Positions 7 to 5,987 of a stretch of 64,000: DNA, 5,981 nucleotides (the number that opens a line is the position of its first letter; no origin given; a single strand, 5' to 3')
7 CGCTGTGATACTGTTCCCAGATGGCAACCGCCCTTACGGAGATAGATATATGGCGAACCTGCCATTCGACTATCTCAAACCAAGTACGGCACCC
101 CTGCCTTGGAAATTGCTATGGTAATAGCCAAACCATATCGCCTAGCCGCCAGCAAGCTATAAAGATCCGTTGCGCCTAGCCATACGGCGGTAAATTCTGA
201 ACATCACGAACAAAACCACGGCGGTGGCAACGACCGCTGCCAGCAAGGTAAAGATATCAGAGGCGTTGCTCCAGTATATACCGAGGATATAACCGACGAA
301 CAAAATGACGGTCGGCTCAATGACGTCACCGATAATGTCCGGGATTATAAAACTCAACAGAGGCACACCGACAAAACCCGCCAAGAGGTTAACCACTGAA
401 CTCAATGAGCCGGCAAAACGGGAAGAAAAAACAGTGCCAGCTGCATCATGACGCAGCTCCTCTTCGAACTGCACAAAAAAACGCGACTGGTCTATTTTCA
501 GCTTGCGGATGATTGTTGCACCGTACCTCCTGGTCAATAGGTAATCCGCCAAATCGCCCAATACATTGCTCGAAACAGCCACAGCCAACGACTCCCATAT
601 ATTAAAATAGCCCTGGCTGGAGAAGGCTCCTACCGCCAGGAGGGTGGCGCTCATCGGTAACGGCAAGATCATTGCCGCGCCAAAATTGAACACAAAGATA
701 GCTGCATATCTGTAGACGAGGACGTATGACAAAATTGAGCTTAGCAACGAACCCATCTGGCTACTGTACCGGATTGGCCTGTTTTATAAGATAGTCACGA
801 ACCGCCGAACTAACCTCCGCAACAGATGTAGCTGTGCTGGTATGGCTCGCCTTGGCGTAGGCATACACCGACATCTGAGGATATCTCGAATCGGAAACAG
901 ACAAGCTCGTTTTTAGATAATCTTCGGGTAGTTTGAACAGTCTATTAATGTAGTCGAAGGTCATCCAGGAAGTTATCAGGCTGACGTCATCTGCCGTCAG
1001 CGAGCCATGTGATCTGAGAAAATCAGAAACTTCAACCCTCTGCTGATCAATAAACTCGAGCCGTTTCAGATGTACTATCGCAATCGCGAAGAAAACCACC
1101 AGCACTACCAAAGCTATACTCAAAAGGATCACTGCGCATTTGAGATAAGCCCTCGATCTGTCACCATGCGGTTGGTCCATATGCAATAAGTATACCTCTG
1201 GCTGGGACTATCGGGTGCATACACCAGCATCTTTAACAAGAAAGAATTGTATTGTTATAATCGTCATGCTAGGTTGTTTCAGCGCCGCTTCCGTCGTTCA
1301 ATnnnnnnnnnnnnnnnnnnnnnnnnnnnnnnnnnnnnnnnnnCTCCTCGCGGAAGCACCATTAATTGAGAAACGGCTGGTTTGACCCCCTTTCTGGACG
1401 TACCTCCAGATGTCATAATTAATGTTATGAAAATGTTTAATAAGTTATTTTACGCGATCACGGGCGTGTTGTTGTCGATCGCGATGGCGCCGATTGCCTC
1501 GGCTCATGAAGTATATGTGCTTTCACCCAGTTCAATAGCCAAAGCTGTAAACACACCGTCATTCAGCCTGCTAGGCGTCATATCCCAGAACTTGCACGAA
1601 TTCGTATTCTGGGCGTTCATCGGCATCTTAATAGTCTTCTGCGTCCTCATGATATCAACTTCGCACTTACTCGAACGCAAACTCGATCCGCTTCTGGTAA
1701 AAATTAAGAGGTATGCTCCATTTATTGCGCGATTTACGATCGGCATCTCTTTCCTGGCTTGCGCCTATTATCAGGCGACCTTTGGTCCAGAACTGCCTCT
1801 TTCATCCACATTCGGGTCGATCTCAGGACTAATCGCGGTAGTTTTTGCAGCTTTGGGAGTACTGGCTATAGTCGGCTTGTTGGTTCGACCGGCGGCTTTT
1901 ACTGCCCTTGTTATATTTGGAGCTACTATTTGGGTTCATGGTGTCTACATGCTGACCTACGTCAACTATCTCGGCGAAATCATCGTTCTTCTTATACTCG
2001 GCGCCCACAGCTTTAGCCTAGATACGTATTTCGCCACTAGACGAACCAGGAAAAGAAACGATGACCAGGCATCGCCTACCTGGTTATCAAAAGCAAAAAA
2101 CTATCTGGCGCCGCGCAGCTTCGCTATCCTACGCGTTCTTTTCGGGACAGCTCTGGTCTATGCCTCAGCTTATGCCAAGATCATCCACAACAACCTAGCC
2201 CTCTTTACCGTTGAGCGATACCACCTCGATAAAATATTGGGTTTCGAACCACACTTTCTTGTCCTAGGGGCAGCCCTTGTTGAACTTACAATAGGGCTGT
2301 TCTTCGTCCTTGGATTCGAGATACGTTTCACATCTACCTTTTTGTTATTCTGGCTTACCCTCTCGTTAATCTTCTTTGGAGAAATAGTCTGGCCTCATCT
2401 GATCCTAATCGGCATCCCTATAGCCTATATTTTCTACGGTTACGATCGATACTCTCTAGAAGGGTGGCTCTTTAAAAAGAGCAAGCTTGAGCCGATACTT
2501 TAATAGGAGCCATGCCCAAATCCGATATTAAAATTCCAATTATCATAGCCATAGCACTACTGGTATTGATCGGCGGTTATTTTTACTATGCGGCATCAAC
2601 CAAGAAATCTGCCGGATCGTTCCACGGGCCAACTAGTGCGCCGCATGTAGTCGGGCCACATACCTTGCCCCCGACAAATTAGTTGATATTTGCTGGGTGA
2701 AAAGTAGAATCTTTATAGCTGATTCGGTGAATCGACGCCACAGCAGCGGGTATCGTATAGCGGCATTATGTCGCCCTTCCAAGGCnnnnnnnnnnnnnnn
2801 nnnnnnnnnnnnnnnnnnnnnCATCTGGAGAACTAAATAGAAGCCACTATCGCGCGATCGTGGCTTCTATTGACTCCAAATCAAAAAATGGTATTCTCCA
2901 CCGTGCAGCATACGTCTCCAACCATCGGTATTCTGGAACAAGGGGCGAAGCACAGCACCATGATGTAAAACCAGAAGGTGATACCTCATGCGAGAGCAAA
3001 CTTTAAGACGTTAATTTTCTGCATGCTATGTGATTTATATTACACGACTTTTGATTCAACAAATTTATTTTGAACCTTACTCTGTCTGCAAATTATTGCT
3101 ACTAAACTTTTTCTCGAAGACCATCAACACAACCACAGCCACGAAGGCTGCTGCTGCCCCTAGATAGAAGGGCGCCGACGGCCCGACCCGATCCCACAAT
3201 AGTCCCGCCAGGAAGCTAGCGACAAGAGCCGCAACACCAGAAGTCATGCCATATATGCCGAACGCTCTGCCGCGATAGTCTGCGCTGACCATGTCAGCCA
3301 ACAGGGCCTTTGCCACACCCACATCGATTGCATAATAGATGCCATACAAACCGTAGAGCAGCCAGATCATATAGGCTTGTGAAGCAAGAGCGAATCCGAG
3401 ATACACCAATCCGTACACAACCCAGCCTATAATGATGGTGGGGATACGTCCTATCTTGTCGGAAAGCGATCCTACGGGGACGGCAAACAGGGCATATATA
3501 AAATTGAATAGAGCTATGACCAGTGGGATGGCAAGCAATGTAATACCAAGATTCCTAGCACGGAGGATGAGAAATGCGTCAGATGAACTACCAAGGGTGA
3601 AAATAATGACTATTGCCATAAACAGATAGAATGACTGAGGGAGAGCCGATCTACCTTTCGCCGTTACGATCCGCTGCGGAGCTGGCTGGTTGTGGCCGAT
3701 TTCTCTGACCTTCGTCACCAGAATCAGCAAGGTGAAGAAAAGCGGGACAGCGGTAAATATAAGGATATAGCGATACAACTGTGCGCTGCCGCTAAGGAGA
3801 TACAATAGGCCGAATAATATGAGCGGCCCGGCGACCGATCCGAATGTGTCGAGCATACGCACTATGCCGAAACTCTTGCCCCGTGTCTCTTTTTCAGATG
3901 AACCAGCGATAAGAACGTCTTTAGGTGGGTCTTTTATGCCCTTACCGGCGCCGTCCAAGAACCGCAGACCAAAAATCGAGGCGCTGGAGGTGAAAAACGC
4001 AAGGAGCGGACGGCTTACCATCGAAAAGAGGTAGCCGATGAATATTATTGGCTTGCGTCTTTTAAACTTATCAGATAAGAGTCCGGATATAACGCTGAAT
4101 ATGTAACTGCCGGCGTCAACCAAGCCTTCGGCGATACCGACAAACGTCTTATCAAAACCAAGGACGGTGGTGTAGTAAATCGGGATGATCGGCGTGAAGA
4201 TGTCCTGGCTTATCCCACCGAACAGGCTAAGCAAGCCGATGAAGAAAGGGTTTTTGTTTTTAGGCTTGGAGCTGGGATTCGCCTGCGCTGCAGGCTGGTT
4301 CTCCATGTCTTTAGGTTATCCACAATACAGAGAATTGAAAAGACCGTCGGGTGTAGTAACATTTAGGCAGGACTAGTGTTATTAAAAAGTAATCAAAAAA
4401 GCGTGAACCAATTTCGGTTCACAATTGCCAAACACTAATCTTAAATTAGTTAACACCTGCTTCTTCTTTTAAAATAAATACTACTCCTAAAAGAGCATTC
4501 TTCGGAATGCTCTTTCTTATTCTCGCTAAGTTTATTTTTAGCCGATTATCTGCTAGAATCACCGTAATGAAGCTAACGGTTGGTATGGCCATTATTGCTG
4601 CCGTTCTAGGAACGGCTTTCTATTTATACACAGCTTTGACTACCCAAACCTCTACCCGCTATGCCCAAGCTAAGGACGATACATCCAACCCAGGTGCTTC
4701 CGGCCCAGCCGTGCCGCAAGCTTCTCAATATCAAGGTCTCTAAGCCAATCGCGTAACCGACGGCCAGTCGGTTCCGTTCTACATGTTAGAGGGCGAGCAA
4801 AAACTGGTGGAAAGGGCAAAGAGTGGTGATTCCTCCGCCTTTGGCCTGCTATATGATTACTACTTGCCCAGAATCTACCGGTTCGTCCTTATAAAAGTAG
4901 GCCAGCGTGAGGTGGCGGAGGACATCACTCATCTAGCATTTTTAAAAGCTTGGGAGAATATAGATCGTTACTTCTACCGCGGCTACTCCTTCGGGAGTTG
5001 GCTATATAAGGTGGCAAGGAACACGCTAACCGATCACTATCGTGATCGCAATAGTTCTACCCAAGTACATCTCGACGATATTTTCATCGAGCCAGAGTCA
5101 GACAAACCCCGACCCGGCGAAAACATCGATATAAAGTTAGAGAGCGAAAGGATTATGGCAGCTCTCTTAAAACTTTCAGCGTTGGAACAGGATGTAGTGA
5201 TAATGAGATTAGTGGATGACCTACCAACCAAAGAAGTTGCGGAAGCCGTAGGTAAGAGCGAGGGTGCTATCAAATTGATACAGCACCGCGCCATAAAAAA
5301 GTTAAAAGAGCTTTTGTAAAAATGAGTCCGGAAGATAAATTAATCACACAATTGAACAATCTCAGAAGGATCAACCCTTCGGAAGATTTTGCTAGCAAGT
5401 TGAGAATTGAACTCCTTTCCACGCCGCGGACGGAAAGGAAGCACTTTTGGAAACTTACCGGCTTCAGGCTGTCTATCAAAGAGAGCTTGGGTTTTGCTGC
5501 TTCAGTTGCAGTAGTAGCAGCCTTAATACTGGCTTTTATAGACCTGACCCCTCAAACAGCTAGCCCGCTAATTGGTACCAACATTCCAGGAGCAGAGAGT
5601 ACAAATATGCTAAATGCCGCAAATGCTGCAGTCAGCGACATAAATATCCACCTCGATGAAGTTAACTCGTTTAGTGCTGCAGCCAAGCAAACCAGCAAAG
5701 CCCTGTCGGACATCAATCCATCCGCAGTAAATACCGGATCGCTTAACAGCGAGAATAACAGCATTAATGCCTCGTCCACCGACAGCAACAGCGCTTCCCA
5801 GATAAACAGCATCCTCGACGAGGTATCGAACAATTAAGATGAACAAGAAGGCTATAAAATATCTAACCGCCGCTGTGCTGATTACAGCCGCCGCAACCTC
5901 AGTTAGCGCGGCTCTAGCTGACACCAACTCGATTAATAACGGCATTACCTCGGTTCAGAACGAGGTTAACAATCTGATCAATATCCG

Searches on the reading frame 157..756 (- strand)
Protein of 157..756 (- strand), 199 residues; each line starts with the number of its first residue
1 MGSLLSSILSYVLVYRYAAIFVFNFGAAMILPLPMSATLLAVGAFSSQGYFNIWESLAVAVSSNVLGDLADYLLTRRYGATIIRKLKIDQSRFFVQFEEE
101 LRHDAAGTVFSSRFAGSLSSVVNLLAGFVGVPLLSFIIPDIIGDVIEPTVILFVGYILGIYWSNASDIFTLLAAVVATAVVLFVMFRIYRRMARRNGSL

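Call 23: search_protein_families(library=pfam, proteins=[window:157-756:-], max_evalue=0.001)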
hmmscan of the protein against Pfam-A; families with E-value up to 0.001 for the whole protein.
window:157-756:- (199 aa): 2 families
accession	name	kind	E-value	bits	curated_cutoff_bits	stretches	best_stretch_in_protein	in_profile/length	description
PF09335.16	VTT_dom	-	2.2e-13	51.2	33.9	1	34-156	2-122/123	VTT domain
PF04246.17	RseC_MucC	-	0.00078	19.8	24.4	1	148-196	74-122/130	Positive regulator of sigma(E), RseC/MucC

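Call 66: find_encoding_contigs(protein=window:157-756:-, flank=10000, max_places=3)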
Protein window:157-756:- (199 aa): 4 contigs read that carry it; 3 places shown.
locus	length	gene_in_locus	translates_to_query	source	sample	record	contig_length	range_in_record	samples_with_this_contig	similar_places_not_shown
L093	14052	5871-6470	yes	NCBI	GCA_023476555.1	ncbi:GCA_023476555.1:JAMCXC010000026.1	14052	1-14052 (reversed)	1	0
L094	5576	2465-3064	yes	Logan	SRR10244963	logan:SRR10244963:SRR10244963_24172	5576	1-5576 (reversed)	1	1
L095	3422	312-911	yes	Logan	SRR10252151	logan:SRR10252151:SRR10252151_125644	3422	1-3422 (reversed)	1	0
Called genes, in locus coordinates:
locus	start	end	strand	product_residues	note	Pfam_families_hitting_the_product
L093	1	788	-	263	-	?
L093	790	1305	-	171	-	-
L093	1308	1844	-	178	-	PF04542:Sigma70_r2, PF08281:Sigma70_r4_2, PF04545:Sigma70_r4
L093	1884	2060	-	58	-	-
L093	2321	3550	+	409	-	PF00083:Sugar_tr (weak), PF07690:MFS_1, PF12832:MFS_1_like (weak), PF07690:MFS_1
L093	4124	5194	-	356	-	-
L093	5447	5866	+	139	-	-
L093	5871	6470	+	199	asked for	PF09335:VTT_dom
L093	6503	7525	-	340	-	PF00291:PALP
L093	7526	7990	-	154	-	PF01569:PAP2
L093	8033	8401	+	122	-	-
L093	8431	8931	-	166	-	-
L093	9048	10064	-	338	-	PF14528:LAGLIDADG_3 (faint)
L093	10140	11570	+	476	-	PF00009:GTP_EFTU, PF01926:MMR_HSR1, PF09439:SRPRB (weak), PF03144:GTP_EFTU_D2 (faint), PF22042:EF-G_D2, PF11987:IF-2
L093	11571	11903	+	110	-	PF02033:RBFA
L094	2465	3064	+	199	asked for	PF09335:VTT_dom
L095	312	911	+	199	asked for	PF09335:VTT_dom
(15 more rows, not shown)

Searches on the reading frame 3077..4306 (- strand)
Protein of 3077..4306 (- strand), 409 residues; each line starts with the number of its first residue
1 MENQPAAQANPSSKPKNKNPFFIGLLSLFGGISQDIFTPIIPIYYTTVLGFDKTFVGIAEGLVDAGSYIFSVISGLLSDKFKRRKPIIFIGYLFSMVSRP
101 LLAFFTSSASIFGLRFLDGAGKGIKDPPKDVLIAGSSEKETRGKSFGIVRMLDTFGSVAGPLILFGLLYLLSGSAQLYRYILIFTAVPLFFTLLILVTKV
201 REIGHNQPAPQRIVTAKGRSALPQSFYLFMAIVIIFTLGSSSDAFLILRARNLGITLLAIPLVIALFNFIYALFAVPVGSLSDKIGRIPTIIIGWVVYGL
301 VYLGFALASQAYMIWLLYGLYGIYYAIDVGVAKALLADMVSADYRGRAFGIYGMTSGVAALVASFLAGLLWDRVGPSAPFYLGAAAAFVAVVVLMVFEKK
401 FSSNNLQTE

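Call 23: search_protein_families(library=pfam, proteins=[window:3077-4306:-], max_evalue=0.001)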
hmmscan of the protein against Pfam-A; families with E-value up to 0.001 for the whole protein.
window:3077-4306:- (409 aa): 4 families
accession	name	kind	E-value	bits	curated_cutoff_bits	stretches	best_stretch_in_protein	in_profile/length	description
PF07690.21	MFS_1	-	5.2e-46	157.6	33.4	2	25-237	3-223/347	Major Facilitator Superfamily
PF00083.30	Sugar_tr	-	7.7e-11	42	22.3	2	61-196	53-188/452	Sugar (and other) transporter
PF12832.13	MFS_1_like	-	2.3e-08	34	25.2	1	36-380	17-371/373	MFS_1 like family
PF05977.19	MFS_3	-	2.9e-05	23.2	27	0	69-176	60-170/524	Transmembrane secretion effector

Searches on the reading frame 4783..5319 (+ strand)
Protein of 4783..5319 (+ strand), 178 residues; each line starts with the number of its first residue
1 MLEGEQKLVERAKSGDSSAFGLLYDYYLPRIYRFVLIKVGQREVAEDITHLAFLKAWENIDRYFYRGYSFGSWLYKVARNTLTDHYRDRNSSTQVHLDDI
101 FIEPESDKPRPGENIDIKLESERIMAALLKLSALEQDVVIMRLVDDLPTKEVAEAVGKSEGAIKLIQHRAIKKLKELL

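Call 23: search_protein_families(library=pfam, proteins=[window:4783-5319:+], max_evalue=0.001)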
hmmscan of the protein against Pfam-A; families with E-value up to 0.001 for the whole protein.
window:4783-5319:+ (178 aa): 3 families
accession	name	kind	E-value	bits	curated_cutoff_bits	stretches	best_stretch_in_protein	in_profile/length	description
PF04542.20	Sigma70_r2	-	1.1e-15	57.6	24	1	23-90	1-69/71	Sigma-70 region 2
PF04545.22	Sigma70_r4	-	4.2e-11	42.6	24.1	1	127-176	1-50/50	Sigma-70, region 4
PF08281.18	Sigma70_r4_2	-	9.9e-11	41.6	25.7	1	122-174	2-54/54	Sigma-70, region 4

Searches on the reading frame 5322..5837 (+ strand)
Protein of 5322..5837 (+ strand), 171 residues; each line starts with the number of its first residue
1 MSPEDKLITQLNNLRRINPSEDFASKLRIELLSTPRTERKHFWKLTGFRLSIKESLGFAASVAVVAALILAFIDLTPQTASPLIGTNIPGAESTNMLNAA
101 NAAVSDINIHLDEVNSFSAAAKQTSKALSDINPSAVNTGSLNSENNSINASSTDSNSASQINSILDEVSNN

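Call 23: search_protein_families(library=pfam, proteins=[window:5322-5837:+], max_evalue=0.001)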
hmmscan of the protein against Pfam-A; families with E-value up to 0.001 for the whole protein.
window:5322-5837:+ (171 aa): 1 family
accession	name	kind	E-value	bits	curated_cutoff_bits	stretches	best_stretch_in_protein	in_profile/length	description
PF06103.16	DUF948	-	0.0002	21.9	37.2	1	92-132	48-88/89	Bacterial protein of unknown function (DUF948)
